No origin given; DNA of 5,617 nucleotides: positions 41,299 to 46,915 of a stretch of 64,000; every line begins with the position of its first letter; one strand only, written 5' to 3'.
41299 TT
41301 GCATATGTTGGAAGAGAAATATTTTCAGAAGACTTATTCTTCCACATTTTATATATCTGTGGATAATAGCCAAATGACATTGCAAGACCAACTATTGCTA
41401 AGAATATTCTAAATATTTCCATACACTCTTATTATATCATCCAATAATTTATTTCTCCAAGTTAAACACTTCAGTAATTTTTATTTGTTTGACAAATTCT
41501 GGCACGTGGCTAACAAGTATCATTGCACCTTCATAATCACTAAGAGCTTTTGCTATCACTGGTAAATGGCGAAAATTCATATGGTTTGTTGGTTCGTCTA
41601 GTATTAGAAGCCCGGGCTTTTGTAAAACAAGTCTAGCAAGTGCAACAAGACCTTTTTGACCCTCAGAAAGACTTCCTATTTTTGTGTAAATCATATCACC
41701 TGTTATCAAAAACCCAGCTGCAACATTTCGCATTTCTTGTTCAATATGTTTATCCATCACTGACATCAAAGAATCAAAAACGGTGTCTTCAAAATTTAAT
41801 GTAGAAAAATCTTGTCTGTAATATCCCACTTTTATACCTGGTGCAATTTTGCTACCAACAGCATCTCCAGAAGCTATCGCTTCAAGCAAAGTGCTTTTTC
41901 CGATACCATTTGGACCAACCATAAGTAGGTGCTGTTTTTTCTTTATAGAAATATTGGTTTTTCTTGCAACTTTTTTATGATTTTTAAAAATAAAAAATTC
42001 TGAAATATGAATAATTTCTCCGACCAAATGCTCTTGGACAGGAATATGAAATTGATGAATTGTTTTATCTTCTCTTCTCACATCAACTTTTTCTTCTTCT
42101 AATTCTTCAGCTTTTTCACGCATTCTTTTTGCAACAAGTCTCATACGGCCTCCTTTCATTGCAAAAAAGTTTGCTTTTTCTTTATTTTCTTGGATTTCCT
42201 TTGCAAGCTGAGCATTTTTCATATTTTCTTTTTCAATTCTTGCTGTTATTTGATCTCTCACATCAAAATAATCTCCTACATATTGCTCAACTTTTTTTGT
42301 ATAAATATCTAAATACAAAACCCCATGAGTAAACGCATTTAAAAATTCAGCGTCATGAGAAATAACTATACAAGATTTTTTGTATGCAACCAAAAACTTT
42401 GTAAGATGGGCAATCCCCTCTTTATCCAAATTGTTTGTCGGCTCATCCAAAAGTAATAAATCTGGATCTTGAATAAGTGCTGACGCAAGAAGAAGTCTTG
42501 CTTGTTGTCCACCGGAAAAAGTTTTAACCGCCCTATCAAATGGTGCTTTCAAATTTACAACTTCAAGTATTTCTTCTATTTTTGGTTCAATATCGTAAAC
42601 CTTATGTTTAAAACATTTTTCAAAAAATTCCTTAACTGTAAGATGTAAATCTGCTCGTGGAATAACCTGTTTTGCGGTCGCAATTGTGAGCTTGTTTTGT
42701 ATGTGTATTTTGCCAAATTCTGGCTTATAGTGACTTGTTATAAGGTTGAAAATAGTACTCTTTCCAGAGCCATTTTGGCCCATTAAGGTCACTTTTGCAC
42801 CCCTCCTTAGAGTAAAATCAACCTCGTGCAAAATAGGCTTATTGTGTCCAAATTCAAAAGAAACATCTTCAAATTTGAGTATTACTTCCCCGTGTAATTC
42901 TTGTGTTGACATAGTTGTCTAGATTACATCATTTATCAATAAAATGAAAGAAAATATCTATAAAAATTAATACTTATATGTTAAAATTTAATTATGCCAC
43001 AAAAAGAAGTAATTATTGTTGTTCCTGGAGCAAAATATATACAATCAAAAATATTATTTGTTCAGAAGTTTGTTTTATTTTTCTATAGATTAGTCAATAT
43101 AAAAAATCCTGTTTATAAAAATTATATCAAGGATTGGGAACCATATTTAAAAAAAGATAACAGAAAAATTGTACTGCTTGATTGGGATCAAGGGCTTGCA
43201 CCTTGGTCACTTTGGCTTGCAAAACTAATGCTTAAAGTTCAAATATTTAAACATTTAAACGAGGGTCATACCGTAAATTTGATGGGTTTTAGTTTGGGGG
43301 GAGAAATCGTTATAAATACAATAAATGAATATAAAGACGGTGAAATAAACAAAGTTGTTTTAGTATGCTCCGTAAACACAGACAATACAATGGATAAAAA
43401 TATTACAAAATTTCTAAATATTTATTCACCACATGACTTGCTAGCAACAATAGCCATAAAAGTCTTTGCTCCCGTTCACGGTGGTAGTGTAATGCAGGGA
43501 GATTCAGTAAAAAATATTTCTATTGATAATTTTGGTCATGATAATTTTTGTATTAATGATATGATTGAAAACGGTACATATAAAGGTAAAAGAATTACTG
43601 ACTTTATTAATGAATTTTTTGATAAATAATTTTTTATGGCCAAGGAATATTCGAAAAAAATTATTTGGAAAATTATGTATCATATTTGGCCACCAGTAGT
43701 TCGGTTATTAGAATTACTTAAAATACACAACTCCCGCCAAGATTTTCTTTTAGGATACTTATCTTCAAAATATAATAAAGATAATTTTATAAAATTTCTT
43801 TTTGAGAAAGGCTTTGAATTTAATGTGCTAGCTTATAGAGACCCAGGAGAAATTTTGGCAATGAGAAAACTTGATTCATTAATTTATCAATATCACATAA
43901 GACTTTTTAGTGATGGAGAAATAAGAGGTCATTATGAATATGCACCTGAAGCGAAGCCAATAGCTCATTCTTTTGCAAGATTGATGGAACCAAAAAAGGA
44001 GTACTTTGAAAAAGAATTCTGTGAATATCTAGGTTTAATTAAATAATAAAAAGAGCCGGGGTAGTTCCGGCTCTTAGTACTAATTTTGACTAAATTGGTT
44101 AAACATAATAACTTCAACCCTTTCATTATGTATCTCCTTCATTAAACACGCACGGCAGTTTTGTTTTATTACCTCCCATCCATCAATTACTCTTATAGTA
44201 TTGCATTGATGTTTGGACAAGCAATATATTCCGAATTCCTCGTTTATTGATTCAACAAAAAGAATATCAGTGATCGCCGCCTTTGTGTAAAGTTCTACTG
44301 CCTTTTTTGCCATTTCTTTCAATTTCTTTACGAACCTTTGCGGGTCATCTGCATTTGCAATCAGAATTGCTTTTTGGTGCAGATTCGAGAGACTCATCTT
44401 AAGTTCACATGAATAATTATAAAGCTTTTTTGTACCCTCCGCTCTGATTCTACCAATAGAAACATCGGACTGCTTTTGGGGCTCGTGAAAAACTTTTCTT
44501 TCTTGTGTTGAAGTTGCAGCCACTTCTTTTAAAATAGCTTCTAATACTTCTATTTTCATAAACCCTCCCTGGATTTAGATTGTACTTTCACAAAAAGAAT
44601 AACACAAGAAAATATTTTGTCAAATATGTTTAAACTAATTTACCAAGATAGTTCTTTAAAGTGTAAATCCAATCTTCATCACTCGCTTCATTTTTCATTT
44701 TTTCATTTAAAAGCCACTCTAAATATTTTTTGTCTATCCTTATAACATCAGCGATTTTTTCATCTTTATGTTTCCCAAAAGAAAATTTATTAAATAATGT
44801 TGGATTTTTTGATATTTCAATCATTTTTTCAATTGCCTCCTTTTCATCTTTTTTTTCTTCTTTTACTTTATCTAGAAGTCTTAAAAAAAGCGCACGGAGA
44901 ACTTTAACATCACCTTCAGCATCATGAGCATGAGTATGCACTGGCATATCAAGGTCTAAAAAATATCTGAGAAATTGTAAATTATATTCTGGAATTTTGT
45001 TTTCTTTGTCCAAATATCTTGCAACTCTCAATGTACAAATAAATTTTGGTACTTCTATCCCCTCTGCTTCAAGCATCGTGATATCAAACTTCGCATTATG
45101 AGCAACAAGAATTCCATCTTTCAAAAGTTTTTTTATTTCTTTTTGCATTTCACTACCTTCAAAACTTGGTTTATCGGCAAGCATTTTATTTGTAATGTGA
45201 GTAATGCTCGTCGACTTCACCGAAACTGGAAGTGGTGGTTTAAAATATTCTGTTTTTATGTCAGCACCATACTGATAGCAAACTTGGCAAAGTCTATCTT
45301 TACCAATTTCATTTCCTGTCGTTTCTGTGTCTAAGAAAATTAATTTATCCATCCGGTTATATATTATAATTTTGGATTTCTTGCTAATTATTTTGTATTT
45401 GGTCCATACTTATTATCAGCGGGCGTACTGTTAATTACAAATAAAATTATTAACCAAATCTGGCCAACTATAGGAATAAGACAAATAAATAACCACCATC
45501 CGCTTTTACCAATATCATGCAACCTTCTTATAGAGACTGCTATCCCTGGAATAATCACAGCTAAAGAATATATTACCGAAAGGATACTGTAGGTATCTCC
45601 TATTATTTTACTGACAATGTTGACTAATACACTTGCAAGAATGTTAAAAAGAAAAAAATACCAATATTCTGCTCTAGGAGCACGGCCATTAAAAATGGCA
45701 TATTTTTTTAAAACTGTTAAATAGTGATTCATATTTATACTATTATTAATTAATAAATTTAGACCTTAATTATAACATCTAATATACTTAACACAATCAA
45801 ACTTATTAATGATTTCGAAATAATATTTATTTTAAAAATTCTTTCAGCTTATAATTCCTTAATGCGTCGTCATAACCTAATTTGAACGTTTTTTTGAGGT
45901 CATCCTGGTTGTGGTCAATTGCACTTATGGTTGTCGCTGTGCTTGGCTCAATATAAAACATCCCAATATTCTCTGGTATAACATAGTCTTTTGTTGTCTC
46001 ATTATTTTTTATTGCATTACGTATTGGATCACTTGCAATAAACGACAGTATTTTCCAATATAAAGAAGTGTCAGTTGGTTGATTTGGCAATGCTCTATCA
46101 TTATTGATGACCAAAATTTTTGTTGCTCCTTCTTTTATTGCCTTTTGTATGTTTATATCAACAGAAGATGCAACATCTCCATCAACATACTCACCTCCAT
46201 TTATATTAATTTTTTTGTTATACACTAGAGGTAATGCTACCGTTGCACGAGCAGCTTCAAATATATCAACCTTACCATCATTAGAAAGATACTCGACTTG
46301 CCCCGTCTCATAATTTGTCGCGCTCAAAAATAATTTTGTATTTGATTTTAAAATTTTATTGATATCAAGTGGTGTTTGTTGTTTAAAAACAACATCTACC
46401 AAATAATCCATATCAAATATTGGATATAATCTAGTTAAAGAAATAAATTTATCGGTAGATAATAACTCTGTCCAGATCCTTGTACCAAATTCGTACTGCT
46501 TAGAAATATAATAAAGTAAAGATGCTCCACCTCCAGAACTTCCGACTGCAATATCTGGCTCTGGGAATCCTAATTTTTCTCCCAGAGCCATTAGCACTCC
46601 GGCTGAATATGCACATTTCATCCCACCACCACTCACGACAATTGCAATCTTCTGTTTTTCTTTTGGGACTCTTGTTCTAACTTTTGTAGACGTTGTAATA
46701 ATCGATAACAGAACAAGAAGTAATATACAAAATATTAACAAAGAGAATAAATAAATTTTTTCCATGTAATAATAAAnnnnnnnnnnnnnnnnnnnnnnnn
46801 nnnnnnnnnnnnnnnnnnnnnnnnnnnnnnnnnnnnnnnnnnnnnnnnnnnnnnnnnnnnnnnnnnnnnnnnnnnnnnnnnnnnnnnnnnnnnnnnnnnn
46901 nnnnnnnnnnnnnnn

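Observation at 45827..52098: A co-oriented lipid-active locus of patatin phospholipase, YdeN serine hydrolase, TspO and a 1272-aa surface beta-helix/lipase giant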

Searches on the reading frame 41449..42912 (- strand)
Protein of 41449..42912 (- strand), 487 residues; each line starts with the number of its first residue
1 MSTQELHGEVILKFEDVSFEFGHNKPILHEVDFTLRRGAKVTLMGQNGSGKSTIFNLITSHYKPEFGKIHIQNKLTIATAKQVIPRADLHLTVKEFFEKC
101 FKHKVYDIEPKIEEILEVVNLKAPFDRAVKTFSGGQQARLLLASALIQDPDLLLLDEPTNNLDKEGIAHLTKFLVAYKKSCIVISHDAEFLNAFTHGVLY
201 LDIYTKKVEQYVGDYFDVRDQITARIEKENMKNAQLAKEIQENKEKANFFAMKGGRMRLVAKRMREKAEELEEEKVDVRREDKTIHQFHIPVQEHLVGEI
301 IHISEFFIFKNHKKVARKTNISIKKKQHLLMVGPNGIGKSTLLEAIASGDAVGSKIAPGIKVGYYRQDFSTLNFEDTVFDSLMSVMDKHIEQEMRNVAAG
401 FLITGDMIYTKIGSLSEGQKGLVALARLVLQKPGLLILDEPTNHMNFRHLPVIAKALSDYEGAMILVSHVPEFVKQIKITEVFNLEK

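Call 5: search_protein_families(library=pfam, proteins=[window:41449-42912:-], max_evalue=0.001)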
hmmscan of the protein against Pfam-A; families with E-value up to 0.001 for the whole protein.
window:41449-42912:- (487 aa): 19 families
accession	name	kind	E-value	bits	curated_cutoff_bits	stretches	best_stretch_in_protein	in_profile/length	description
PF00005.33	ABC_tran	-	1.1e-48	165.7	25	2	28-160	1-137/137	ABC transporter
PF13304.12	AAA_21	-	4e-19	70.2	27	2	398-473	221-302/304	AAA domain, putative AbiEii toxin, Type IV TA system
PF02463.25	SMC_N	-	6.3e-12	45.8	40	0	309-346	7-44/220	RecF/RecN/SMC N terminal domain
PF13555.12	AAA_29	-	1.4e-10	41.2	27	1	318-347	14-43/61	P-loop containing region of AAA domain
PF03193.22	RsgA_GTPase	-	3e-08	34.1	30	0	310-349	91-129/174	RsgA GTPase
PF13476.12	AAA_23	-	2.5e-06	28.7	27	1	302-347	3-40/201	AAA domain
PF13401.12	AAA_22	-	4.1e-06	27.6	27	0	325-415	4-65/130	AAA domain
PF20720.3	nSTAND3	-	5.2e-06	26.7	27.2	0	321-347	12-38/155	Novel STAND NTPase 3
PF00503.26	G-alpha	-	2.6e-05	24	48.8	0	36-73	19-56/333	G-protein alpha subunit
PF12775.13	AAA_7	-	2.8e-05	24.2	25.8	0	320-346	27-53/181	P-loop containing dynein motor region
PF13191.12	AAA_16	-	8.4e-05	23.6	32.6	0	326-347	24-45/167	AAA ATPase domain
PF00004.35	AAA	-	9.3e-05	23.3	21.2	0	329-349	1-21/131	ATPase family associated with various cellular activities (AAA)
PF01926.29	MMR_HSR1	-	9.7e-05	22.9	21.9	0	40-68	1-28/113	50S ribosome-binding GTPase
PF05272.17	VapE-like_dom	-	0.00027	20.9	25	0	314-349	39-74/217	Virulence-associated protein E-like domain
PF13175.12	AAA_15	-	0.00034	20.8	32.1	0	310-346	9-43/374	AAA ATPase domain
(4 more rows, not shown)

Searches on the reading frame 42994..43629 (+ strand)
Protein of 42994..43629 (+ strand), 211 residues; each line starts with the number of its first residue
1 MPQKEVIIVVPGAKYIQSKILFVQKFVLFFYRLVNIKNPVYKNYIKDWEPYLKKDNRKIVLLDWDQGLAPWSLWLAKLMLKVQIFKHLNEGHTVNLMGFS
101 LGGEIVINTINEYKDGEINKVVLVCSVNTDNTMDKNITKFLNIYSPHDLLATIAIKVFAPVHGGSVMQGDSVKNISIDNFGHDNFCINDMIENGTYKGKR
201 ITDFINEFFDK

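Call 3: search_protein_families(library=pfam, proteins=[window:42994-43629:+], max_evalue=0.01)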
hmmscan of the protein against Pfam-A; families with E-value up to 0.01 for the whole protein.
window:42994-43629:+ (211 aa): 3 families
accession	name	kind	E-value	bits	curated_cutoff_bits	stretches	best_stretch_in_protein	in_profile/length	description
PF00561.26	Abhydrolase_1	-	0.00094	19.3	25.8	1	77-134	57-110/245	alpha/beta hydrolase fold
PF12695.13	Abhydrolase_5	-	0.0089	16.3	27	0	83-153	48-116/164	Alpha/beta hydrolase family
PF12146.15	Hydrolase_4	-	0.01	15.6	27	0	82-142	66-124/239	Serine aminopeptidase, S33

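Call 19: search_protein_families(library=ncbifam, proteins=[window:42994-43629:+], max_evalue=0.01)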
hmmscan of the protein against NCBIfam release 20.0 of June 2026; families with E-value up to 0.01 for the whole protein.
window:42994-43629:+ (211 aa): 1 family
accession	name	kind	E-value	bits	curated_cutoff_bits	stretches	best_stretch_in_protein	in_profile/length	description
NF050089.1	i_nPHAscl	equivalog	0.0069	15.5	300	1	92-129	84-120/288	intracellular short-chain-length polyhydroxyalkanoate depolymerase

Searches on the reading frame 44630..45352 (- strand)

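Call 3: search_protein_families(library=pfam, proteins=[window:44630-45352:-], max_evalue=0.01)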
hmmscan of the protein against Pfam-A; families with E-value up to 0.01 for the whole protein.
window:44630-45352:- (240 aa): 3 families
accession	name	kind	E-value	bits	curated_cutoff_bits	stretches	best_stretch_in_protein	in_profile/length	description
PF00929.31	RNase_T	-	6.1e-16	59.8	24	1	5-153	1-161/164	Exonuclease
PF20600.3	ExoX-like_C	-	2.9e-10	39.8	26.5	1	190-216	1-27/30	Exodeoxyribonuclease X-like C-terminal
PF01612.26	DNA_pol_A_exo1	-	4e-06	27.2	23.6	1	42-128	57-123/173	3'-5' exonuclease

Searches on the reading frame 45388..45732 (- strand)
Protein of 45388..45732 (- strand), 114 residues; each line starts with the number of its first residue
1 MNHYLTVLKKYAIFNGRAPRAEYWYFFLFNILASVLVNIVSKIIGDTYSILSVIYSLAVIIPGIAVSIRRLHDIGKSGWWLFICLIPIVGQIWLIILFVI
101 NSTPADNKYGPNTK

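Call 3: search_protein_families(library=pfam, proteins=[window:45388-45732:-], max_evalue=0.01)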
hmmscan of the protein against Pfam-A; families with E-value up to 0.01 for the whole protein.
window:45388-45732:- (114 aa): 1 family
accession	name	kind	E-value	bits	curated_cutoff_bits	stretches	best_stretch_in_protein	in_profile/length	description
PF05656.20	DUF805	-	2.8e-33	115.1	25.7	1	11-111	1-111/111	Protein of unknown function (DUF805)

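Call 19: search_protein_families(library=ncbifam, proteins=[window:45388-45732:-], max_evalue=0.01)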
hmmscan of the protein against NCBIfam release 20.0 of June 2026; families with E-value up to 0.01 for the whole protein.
window:45388-45732:- (114 aa): 0 families

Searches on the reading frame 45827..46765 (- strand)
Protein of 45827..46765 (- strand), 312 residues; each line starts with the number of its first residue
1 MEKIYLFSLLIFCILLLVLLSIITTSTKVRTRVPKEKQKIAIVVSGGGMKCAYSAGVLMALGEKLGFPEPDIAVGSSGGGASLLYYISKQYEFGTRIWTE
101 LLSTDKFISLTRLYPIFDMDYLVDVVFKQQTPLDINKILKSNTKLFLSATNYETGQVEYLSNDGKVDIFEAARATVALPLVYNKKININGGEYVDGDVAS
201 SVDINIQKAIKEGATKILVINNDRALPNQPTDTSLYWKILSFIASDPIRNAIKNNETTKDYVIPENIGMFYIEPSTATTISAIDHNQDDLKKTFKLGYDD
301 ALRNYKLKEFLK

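Call 3: search_protein_families(library=pfam, proteins=[window:45827-46765:-], max_evalue=0.01)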
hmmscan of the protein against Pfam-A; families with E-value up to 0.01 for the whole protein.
window:45827-46765:- (312 aa): 2 families
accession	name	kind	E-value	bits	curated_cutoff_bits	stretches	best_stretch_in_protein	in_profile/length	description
PF01734.28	Patatin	-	2.2e-17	64.3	27.7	1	42-204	1-187/191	Patatin-like phospholipase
PF19890.4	DUF6363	-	0.00048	20.3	26.4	1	265-306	27-68/75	Domain of unknown function (DUF6363)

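Call 19: search_protein_families(library=ncbifam, proteins=[window:45827-46765:-], max_evalue=0.01)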
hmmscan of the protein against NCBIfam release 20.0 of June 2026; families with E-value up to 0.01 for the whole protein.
window:45827-46765:- (312 aa): 1 family
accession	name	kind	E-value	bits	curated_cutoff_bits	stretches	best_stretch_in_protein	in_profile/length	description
NF041079.1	CBASS_lipase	equivalog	6.9e-05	22.2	200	1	42-199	4-176/317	CBASS cGAMP-activated phospholipase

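Call 30: find_related_loci(query=window:45827-46765:-, collection=metagenome_contigs, flank=10000)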
Query window:45827-46765:- (312 aa) in metagenome_contigs; peptide patterns used: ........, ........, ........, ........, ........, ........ (x = any residue, [..] = any of these).
490 stretches matched a pattern; 3 encode a relative of the query (tblastn E <= 1e-3); 3 distinct loci.
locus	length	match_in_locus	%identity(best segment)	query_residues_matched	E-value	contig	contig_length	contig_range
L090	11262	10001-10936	83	1-312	2e-176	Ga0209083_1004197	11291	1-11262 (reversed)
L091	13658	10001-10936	85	1-312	8e-174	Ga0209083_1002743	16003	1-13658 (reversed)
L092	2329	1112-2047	84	1-312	0e+0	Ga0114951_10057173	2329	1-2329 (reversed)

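Call 33: find_homologous_proteins(query=window:45827-46765:-, max_evalue=1e-10)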
Query window:45827-46765:- (312 aa): 41 proteins with E <= 1e-10 among 4273 candidates.
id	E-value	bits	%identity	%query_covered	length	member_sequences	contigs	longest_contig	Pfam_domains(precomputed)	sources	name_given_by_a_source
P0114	2.0e-200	682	100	100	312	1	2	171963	PF01734.28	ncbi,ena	-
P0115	4.4e-170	583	84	100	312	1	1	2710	PF01734.28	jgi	-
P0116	1.3e-167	575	84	100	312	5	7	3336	PF01734.28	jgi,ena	-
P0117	4.1e-165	567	83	100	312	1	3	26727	PF01734.28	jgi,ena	-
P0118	8.3e-164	562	83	100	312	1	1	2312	PF01734.28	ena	-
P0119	4.5e-142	491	71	100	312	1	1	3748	PF01734.28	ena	-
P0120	2.0e-114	400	86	69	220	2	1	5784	PF01734.28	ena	-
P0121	9.2e-107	375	59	93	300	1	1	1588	PF19890.5,PF01734.28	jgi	jgi:predicted patatin/cPLA2 family phospholipase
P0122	4.5e-99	350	54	91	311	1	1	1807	PF01734.28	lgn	-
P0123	6.7e-79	284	53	88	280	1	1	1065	PF01734.28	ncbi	-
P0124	4.1e-69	251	49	89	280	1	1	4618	PF01734.28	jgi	jgi:predicted patatin/cPLA2 family phospholipase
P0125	6.7e-60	221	44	84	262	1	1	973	PF01734.28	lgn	-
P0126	1.3e-58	217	48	73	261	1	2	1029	PF01734.28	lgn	-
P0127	6.3e-54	202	40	88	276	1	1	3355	PF01734.28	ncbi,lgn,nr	ncbi:hypothetical protein GQ473_05600 [archaeon]|nr:hypothetical protein [archaeon]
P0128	1.2e-52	197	42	87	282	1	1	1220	PF01734.28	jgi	jgi:predicted patatin/cPLA2 family phospholipase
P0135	1.2e-45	174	35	86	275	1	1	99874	PF01734.28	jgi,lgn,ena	-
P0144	1.9e-42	164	33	86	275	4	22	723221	PF01734.28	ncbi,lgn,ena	-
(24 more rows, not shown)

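Call 35: find_encoding_contigs(protein=P0135, flank=8000, max_places=1)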
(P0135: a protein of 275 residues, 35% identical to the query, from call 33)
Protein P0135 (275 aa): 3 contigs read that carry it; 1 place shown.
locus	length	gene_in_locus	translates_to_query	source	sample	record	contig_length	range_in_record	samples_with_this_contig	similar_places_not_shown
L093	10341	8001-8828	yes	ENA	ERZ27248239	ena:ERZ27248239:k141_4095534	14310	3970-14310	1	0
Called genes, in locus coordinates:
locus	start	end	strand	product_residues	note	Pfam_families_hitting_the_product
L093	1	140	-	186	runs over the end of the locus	PF04011:LemA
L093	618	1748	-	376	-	PF00390:malic, PF03949:Malic_M, PF00899:ThiF (weak)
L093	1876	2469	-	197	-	PF20803:PaaX_M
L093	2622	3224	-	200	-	-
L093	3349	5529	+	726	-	PF17191:RecG_wedge, PF01336:tRNA_anti-codon (weak), PF00270:DEAD, PF04851:ResIII, PF00271:Helicase_C, PF19833:RecG_dom3_C (weak)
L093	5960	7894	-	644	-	PF06480:FtsH_ext (faint), PF00004:AAA, PF17862:AAA_lid_3, PF01434:Peptidase_M41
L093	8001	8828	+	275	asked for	PF01734:Patatin (weak)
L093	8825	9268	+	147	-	PF01668:SmpB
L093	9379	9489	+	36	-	-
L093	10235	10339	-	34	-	?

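Call 36: find_encoding_contigs(protein=P0144, flank=8000, max_places=1)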
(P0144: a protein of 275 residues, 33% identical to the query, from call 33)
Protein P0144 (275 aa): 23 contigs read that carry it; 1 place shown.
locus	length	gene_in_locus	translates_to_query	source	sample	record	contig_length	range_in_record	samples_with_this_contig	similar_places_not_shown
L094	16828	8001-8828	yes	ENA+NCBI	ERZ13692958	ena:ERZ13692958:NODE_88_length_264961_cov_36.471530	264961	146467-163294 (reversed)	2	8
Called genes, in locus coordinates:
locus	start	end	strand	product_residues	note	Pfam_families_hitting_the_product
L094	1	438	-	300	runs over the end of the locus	PF01435:Peptidase_M48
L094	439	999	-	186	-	PF04011:LemA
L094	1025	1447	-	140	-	-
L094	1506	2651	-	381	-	PF00390:malic, PF00208:ELFV_dehydrog (weak), PF03949:Malic_M, PF00899:ThiF (weak)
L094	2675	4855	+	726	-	PF17191:RecG_wedge, PF01336:tRNA_anti-codon (weak), PF00270:DEAD, PF04851:ResIII, PF00271:Helicase_C, PF19833:RecG_dom3_C (weak)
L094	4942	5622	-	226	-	PF13384:HTH_23 (faint)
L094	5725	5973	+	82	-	-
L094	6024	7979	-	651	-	PF00004:AAA, PF17862:AAA_lid_3, PF01434:Peptidase_M41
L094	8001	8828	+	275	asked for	PF01734:Patatin (faint)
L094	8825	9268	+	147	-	PF01668:SmpB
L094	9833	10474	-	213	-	-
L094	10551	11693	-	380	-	-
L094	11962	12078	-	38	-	-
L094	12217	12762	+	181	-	-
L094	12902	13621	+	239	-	PF00215:OMPdecase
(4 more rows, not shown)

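Call 76: search_solved_structures(query=window:45827-46765:-, max_evalue=0.01, show_alignments=1)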
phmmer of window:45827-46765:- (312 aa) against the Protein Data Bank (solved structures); distinct sequences matched with E-value up to 0.01: 0.
